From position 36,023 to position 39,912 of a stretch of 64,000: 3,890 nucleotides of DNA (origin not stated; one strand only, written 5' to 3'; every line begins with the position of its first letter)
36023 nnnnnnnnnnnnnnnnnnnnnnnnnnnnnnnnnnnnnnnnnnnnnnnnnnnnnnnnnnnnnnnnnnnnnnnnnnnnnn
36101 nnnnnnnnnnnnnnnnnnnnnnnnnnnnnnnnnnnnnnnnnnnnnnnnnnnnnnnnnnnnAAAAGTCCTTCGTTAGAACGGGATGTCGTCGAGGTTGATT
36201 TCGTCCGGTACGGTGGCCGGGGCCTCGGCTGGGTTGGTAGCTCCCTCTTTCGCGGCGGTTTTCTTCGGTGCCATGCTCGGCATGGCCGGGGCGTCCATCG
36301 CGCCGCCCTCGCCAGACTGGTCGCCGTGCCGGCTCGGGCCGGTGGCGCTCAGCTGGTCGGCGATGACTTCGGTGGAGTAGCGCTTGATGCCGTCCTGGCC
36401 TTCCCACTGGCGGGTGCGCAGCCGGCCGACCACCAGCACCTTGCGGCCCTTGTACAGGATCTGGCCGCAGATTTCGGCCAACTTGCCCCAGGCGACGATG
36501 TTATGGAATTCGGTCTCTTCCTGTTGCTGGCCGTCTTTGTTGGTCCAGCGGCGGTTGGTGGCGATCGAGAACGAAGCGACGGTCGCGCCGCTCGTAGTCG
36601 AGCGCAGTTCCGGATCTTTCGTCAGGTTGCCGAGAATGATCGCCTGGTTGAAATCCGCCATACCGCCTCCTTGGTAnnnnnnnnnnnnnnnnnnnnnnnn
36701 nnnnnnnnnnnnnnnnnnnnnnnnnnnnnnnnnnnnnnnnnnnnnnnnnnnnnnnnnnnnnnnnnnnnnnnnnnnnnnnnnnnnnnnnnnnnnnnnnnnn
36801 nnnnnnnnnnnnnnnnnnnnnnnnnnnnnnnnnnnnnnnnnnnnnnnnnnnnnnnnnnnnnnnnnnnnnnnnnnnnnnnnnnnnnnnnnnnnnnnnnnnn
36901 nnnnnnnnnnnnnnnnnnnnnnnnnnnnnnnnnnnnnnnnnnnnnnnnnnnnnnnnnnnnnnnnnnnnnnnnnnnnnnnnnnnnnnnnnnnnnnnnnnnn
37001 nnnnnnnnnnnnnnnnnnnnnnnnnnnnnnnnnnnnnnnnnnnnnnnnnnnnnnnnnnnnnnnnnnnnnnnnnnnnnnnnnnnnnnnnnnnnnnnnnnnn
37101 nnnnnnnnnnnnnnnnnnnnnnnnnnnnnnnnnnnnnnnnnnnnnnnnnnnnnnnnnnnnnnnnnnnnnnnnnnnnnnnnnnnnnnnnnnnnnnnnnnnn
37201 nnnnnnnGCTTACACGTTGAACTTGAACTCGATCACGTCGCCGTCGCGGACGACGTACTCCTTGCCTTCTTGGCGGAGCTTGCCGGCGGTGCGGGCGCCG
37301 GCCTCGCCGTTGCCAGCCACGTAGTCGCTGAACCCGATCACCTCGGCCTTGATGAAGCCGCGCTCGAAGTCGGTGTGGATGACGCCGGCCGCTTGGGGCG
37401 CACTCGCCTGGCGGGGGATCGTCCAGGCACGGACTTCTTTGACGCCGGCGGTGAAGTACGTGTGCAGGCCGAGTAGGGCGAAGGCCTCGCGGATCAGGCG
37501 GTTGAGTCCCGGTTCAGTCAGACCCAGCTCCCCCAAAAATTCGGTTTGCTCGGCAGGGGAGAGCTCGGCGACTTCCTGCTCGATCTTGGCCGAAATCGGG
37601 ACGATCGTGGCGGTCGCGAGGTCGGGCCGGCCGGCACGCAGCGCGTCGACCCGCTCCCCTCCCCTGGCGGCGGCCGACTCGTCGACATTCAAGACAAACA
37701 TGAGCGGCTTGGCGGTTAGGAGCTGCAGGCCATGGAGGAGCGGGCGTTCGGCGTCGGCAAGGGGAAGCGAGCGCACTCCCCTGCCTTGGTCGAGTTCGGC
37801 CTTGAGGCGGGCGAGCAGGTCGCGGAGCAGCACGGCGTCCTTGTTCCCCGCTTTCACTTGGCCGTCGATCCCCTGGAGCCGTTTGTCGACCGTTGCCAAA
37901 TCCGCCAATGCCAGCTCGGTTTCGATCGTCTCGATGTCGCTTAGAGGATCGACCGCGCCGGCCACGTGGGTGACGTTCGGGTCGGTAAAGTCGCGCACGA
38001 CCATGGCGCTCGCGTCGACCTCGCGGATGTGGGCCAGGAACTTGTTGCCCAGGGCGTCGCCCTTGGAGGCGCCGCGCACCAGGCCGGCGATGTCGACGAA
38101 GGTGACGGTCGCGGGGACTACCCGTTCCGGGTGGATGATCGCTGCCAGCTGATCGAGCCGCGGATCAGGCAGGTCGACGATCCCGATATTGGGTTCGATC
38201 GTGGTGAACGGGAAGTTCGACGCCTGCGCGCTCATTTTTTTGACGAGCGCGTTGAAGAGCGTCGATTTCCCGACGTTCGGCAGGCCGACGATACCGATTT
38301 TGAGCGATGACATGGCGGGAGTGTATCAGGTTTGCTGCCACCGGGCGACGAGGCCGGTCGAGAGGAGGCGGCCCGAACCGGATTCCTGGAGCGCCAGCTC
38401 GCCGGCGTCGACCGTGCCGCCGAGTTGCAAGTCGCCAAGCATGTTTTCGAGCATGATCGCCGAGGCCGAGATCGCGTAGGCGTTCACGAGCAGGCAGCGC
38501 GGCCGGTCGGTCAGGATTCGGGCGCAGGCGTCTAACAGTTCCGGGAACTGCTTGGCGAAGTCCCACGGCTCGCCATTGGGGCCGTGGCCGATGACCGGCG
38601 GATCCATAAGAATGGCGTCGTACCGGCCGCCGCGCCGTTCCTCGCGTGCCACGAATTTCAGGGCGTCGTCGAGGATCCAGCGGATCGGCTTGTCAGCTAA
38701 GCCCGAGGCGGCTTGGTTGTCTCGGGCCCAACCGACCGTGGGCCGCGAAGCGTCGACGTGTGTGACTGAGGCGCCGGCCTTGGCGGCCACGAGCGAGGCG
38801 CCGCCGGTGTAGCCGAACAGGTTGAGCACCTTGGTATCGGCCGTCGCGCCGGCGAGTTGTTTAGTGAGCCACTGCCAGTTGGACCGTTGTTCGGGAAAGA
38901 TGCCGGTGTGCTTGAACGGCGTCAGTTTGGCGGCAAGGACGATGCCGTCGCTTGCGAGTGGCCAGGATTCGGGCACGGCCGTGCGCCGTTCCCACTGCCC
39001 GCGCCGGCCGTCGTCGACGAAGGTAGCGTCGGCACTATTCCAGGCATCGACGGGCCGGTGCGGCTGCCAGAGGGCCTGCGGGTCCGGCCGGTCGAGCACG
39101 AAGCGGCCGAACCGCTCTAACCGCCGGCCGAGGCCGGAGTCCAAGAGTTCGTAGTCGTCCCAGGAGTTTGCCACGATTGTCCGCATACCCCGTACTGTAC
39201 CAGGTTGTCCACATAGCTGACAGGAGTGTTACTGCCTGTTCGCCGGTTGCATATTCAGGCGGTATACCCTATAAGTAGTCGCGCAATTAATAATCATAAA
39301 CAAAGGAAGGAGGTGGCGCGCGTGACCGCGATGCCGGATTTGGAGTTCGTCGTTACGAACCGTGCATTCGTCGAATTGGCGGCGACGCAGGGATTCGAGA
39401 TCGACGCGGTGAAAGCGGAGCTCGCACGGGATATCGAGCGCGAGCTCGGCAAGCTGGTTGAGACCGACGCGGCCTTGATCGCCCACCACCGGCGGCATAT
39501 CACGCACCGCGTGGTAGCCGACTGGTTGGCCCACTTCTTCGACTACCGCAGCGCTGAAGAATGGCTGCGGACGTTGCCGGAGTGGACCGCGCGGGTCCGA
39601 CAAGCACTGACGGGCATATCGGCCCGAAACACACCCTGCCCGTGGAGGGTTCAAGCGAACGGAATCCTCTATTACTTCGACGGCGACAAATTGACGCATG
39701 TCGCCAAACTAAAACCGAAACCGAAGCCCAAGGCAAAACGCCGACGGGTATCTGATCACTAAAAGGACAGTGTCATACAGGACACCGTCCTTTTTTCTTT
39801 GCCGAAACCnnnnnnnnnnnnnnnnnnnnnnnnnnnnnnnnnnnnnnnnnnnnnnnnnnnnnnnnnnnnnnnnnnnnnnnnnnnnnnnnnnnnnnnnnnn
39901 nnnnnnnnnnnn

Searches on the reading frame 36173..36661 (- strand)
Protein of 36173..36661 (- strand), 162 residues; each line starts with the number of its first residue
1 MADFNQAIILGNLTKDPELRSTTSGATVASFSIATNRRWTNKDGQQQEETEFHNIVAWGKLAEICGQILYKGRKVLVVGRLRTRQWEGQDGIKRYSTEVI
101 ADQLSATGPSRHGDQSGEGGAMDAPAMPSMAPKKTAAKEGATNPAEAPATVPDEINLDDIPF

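Call 55: search_protein_families(library=pfam, proteins=[window:36173-36661:-])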
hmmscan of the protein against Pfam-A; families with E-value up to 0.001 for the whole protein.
window:36173-36661:- (162 aa): 1 family
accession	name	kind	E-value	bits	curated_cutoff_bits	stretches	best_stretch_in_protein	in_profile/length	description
PF00436.31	SSB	-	7.9e-38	129.1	26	1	4-105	1-102/104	Single-strand binding protein family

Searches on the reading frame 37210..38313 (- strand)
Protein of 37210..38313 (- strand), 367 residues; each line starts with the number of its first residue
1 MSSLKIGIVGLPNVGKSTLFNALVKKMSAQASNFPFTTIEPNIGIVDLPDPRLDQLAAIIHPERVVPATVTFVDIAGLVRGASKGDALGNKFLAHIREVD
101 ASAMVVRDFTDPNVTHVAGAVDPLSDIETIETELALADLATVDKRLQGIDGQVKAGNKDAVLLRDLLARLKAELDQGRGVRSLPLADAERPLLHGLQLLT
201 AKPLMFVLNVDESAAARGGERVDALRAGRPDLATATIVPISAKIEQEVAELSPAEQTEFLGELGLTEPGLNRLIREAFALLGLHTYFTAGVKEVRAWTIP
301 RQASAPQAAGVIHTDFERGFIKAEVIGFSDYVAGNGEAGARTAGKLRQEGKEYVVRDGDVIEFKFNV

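Call 11: find_related_loci(query=window:37210-38313:-, collection=genome_contigs, flank=10000)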
Query window:37210-38313:- (367 aa) in genome_contigs; peptide patterns used: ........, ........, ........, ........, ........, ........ (x = any residue, [..] = any of these).
174 stretches matched a pattern; 89 encode a relative of the query (tblastn E <= 1e-3); the best 80 are kept; 80 distinct loci.
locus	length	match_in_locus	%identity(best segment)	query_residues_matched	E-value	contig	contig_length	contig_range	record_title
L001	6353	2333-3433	91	1-367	0e+0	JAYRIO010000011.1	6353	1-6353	MAG: Patescibacteria group bacterium isolate SZ_szas25bin.55 k141_118171, whole genome shotgun sequence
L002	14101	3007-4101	83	3-367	0e+0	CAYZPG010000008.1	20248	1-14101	MAG TPA_asm: uncultured Candidatus Saccharibacteria bacterium isolate SRP173033_co2_60 genome assembly, contig: NODE_103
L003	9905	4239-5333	78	3-367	0e+0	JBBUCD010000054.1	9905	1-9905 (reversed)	MAG: Patescibacteria group bacterium isolate H41-bin162 H41_bin162_000000000054, whole genome shotgun sequence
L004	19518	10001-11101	64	1-367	3e-146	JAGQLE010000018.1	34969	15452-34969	MAG: Candidatus Berkelbacteria bacterium isolate HKST-UBA08 2012-05-30_1_(paired)_contig_128489, whole genome shotgun se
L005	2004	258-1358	58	1-367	1e-136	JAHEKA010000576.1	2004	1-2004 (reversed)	MAG: Rhodospirillales bacterium isolate Ww571 NODE_369032_length_2004_cov_2.419543, whole genome shotgun sequence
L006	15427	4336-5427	57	4-367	3e-123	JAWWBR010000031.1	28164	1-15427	MAG: Alphaproteobacteria bacterium isolate HN16.bin.16 k141_597927_length_28164_cov_22.3507, whole genome shotgun sequen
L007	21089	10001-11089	55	4-367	8e-122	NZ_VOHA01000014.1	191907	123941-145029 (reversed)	Reyranella sp. CPCC 100927 Scaffold14, whole genome shotgun sequence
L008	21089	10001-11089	55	4-367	3e-121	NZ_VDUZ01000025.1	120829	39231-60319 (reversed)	Vineibacter terrae strain CC-CFT640 contig025, whole genome shotgun sequence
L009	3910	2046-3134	55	4-366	2e-122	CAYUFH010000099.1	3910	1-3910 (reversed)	MAG TPA_asm: uncultured Gammaproteobacteria bacterium isolate SRP150892_co1_100 genome assembly, contig: NODE_27461_leng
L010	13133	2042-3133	54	4-367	2e-120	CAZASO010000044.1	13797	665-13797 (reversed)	MAG TPA_asm: uncultured Gammaproteobacteria bacterium isolate SRP150892_co2_4 genome assembly, contig: NODE_6478_length_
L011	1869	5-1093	55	4-366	1e-128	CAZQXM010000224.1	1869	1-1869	MAG TPA_asm: uncultured Gammaproteobacteria bacterium isolate SRP150892_co2_5 genome assembly, contig: NODE_142195_lengt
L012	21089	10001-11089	55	4-367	8e-120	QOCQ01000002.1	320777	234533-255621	Rhodospirillaceae bacterium SYSU D60007 s755_Contig2, whole genome shotgun sequence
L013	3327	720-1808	54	4-367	3e-121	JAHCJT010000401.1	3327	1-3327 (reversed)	MAG: Alphaproteobacteria bacterium isolate TGS_PRO8 PRO8_401, whole genome shotgun sequence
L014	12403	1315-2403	54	4-367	6e-118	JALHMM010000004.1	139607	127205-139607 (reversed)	MAG: Reyranellaceae bacterium isolate Bin_33_2_sub c_000000000800, whole genome shotgun sequence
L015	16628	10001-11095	54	1-367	7e-118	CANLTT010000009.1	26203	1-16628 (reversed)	MAG: Candidatus Caenarcaniphilales bacterium isolate ZE-3nov15-198 genome assembly, contig: ZE-3nov15-C1273, whole genom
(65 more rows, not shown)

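Call 16: search_protein_families(library=pfam, proteins=[window:37210-38313:-])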
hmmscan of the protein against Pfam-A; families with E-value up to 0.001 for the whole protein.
window:37210-38313:- (367 aa): 3 families
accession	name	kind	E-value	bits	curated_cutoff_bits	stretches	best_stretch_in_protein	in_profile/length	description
PF06071.19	YchF-GTPase_C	-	8.1e-37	125.7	27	1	283-366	1-84/84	Protein of unknown function (DUF933)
PF01926.29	MMR_HSR1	-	2.4e-21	76.4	21.9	1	5-112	1-86/113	50S ribosome-binding GTPase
PF02421.24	FeoB_N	-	1.6e-07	31.4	27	1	5-47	2-43/156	Ferrous iron transport protein B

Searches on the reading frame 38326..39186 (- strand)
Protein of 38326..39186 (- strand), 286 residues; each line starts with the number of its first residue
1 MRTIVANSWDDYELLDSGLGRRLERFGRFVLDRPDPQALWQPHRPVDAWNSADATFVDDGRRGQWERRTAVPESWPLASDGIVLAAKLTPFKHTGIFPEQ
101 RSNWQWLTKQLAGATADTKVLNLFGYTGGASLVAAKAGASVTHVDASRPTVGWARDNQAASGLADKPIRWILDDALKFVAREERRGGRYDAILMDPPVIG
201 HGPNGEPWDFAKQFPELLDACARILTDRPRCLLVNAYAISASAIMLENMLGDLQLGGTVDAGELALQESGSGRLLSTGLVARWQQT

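Call 16: search_protein_families(library=pfam, proteins=[window:38326-39186:-])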
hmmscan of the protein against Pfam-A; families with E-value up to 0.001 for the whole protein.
window:38326-39186:- (286 aa): 2 families
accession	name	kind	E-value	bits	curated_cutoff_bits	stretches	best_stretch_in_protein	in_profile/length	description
PF10672.15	Methyltrans_SAM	-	6.2e-11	42.5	27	1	73-225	84-235/286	S-adenosylmethionine-dependent methyltransferase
PF03602.21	Cons_hypoth95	-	9.8e-05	22.5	24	1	106-197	35-122/182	Conserved hypothetical protein 95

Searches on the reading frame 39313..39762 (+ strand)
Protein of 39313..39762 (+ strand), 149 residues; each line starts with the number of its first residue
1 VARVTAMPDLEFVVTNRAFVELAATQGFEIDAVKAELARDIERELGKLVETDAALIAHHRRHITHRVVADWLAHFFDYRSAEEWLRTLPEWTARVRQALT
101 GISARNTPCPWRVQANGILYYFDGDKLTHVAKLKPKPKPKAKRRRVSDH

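Call 17: search_protein_families(library=pfam, proteins=[window:39313-39762:+])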
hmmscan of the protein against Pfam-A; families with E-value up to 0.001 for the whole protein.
window:39313-39762:+ (149 aa): 0 families

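Call 49: search_protein_families(library=pfam, proteins=[window:39313-39762:+], max_evalue=0.1)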
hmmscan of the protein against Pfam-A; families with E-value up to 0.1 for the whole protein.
window:39313-39762:+ (149 aa): 1 family
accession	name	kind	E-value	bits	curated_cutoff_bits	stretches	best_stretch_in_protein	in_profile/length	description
PF10922.13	T7-like_gp12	-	0.047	14.4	22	1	39-78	43-80/85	Bacteriophage T7-like, gene 1.2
